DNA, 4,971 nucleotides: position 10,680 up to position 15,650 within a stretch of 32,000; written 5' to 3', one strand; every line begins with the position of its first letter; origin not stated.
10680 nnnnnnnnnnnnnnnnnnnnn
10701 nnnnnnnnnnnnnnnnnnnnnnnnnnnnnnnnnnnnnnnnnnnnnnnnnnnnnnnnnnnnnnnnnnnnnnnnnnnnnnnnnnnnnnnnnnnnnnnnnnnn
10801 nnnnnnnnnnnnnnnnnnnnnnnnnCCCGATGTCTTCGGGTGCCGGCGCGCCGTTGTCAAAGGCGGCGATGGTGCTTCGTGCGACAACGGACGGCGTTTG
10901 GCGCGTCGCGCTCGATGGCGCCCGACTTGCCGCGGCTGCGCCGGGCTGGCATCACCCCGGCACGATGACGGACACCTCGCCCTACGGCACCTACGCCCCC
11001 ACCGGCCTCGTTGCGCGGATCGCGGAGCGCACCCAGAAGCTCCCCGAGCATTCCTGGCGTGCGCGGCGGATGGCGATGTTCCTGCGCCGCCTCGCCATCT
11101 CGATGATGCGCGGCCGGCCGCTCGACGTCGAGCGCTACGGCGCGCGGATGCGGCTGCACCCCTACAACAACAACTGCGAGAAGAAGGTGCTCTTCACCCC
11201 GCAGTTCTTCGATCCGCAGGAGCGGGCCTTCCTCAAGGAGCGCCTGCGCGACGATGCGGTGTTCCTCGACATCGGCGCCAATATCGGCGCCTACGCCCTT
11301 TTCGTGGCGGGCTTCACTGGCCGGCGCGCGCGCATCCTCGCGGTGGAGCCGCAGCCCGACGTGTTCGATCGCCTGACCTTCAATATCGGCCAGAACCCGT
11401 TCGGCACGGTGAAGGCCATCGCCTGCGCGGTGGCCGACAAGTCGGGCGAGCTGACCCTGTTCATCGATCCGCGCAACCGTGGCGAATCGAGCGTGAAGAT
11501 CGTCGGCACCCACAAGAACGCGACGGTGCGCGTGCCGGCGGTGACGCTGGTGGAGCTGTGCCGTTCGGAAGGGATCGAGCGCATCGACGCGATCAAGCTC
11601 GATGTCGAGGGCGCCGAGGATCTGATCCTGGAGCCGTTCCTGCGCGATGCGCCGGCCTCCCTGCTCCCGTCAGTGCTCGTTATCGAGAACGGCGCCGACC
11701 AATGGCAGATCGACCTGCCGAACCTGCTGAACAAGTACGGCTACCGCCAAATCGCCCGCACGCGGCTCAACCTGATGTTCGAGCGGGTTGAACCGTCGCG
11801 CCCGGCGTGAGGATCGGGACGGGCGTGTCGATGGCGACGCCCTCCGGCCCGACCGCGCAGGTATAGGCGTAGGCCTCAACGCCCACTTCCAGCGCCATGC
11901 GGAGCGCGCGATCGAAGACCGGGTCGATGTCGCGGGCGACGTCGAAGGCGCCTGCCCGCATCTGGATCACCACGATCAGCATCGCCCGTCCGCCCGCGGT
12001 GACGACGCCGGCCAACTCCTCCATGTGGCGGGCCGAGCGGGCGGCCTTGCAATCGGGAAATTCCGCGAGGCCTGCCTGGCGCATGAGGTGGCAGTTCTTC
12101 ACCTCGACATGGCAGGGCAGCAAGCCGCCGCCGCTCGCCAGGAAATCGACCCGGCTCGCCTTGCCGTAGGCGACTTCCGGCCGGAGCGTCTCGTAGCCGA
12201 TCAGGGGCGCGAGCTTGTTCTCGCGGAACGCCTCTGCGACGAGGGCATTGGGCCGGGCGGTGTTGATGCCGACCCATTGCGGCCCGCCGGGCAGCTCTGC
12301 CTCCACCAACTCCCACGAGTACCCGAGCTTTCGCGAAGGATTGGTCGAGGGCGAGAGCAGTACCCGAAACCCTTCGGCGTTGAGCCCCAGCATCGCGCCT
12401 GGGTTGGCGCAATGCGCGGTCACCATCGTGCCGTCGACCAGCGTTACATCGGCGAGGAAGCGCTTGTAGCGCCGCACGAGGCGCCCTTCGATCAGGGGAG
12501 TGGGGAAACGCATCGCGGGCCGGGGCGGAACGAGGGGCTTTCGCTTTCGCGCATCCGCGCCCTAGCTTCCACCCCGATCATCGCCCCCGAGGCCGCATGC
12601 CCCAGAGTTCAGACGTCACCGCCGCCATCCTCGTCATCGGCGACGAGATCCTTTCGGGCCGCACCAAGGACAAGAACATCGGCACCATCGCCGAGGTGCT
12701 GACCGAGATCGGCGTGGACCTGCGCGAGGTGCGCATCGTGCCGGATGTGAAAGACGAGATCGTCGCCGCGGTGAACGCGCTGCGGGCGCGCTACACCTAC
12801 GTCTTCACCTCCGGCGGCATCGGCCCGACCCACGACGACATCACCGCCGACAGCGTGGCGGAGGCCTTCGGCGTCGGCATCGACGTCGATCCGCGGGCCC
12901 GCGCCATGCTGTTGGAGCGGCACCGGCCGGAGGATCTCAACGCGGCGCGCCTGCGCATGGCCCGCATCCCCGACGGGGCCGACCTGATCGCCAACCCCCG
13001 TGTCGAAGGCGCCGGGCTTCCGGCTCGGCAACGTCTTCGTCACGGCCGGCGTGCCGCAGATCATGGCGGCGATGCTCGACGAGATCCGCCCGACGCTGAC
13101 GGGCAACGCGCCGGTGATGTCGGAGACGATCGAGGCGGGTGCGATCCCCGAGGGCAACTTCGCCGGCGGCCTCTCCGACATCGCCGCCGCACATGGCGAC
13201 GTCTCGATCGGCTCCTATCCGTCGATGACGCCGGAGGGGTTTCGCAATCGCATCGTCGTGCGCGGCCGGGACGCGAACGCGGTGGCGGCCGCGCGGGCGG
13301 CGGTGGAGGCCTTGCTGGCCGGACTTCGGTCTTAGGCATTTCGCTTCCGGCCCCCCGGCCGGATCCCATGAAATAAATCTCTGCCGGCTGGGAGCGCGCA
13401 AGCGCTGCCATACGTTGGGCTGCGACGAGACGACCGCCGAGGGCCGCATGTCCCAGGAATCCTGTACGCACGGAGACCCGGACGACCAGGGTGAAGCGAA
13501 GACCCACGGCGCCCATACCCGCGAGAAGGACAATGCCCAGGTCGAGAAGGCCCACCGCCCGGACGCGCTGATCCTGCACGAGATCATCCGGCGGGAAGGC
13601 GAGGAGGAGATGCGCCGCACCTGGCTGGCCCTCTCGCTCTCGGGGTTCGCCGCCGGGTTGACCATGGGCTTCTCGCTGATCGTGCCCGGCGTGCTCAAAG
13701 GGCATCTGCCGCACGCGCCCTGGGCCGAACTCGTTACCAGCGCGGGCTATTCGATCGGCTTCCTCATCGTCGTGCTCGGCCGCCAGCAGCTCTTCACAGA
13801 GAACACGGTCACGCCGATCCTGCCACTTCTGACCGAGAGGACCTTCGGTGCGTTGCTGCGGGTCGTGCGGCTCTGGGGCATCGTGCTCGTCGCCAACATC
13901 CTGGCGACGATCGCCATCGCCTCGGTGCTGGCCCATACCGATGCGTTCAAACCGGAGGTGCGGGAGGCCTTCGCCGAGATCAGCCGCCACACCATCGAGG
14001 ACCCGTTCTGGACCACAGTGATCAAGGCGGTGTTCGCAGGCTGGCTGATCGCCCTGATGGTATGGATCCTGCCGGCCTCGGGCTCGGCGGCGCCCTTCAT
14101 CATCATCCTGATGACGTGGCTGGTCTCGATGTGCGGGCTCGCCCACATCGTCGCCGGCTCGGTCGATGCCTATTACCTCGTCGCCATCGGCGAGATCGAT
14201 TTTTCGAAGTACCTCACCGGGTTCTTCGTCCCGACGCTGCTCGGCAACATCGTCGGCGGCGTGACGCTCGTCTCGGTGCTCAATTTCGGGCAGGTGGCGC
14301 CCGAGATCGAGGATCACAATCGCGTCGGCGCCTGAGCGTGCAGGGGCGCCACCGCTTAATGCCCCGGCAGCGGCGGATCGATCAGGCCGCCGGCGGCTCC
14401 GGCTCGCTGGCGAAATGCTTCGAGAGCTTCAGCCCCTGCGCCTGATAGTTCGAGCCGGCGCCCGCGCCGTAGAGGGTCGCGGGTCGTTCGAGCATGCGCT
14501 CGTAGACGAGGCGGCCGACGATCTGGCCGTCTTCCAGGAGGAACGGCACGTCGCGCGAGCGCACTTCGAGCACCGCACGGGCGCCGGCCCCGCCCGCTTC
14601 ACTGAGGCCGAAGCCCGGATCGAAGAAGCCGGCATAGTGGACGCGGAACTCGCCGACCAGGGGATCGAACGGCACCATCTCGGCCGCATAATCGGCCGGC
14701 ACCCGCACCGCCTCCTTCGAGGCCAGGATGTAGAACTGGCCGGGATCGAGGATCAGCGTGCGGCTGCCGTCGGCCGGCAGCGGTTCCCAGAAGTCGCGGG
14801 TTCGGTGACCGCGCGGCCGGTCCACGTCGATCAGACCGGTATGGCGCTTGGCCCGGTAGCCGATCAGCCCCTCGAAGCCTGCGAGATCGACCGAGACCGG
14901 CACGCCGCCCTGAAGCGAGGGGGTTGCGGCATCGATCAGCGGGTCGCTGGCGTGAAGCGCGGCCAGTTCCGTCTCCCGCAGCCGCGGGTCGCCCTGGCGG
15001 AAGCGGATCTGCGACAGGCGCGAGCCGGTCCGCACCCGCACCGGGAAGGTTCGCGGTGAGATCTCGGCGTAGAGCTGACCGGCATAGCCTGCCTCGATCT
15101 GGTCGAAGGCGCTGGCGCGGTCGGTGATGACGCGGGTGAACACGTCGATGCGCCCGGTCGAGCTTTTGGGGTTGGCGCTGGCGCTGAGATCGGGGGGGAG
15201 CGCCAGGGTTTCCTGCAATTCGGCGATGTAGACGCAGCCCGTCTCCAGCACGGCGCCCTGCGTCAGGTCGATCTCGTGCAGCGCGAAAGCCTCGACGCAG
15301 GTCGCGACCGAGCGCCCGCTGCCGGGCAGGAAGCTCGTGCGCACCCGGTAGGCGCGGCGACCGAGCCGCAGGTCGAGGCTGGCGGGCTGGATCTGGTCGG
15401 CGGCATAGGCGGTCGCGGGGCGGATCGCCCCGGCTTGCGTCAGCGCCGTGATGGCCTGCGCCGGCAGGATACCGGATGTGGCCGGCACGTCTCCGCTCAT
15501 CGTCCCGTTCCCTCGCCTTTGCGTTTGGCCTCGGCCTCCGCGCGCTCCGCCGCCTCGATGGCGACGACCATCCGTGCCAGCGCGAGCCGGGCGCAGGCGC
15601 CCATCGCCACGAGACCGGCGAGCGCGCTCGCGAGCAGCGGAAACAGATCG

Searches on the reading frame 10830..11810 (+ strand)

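Call 102: search_protein_families(library=pfam, proteins=[window:10830-11810:+], max_evalue=0.00001)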
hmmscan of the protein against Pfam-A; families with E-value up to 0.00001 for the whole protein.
window:10830-11810:+ (326 aa): 2 families
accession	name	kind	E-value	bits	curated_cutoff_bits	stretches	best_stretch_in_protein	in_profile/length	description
PF05050.19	Methyltransf_21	-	1.7e-16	61.3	22.7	1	147-306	1-172/173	Methyltransferase FkbM domain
PF05575.17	V_cholerae_RfbT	-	6.1e-07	29.5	27.9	1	126-268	64-208/286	Vibrio cholerae RfbT protein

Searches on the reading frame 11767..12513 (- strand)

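Call 102: search_protein_families(library=pfam, proteins=[window:11767-12513:-], max_evalue=0.00001)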
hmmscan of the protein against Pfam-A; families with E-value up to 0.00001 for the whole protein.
window:11767-12513:- (248 aa): 2 families
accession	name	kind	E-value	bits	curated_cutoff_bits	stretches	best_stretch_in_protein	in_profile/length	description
PF03749.19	SfsA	-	3.1e-35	121.4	22.8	1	87-224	2-137/138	Sugar fermentation stimulation protein RE domain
PF17746.7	SfsA_N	-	4.1e-21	75.3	25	1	13-83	1-63/63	SfsA N-terminal OB domain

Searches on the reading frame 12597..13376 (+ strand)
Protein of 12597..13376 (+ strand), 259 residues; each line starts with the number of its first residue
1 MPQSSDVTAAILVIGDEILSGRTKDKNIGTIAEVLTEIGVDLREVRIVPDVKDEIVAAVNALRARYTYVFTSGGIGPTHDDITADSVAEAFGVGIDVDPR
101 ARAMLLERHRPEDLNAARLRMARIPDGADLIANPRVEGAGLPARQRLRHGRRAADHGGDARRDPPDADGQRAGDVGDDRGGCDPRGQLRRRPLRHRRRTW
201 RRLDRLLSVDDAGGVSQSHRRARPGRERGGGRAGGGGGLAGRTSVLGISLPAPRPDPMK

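Call 102: search_protein_families(library=pfam, proteins=[window:12597-13376:+], max_evalue=0.00001)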
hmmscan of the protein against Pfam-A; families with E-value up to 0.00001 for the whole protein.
window:12597-13376:+ (259 aa): 1 family
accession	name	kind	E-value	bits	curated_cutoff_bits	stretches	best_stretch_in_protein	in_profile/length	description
PF00994.29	MoCF_biosynth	-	2.2e-24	86.2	26.6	1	10-105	1-96/144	Probable molybdopterin binding domain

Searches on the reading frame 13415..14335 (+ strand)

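Call 102: search_protein_families(library=pfam, proteins=[window:13415-14335:+], max_evalue=0.00001)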
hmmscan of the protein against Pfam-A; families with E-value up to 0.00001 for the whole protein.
window:13415-14335:+ (306 aa): 1 family
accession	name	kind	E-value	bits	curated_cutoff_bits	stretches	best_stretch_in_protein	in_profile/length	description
PF01226.23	Form_Nir_trans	-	4.6e-48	164.1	34.6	1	55-290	3-238/240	Formate/nitrite transporter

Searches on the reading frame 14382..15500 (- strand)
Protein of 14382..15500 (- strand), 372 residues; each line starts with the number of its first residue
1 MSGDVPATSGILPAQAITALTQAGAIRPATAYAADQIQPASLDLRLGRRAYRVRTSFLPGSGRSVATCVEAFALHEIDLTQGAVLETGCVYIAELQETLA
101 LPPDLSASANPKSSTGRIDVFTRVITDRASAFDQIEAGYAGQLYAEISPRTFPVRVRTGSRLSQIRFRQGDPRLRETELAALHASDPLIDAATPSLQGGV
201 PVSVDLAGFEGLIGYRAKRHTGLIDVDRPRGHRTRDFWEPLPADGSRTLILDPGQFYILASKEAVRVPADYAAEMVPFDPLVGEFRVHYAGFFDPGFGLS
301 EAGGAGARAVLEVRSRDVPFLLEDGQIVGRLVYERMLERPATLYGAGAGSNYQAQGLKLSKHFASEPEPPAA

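Call 102: search_protein_families(library=pfam, proteins=[window:14382-15500:-], max_evalue=0.00001)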
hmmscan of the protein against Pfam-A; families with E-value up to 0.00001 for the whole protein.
window:14382-15500:- (372 aa): 3 families
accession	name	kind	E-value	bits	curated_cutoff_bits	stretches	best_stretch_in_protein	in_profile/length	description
PF22569.1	DCD_C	-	1.4e-89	298.9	22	1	176-363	2-192/192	2'-deoxycytidine 5'-triphosphate deaminase (DCD), C-terminal domain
PF06559.16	DCD_N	-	6.1e-79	264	21.4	1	9-170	2-163/164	2'-deoxycytidine 5'-triphosphate deaminase (DCD) N-terminal domain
PF22769.1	DCD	-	8.2e-75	250.5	27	2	11-169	1-152/153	dCTP deaminase-like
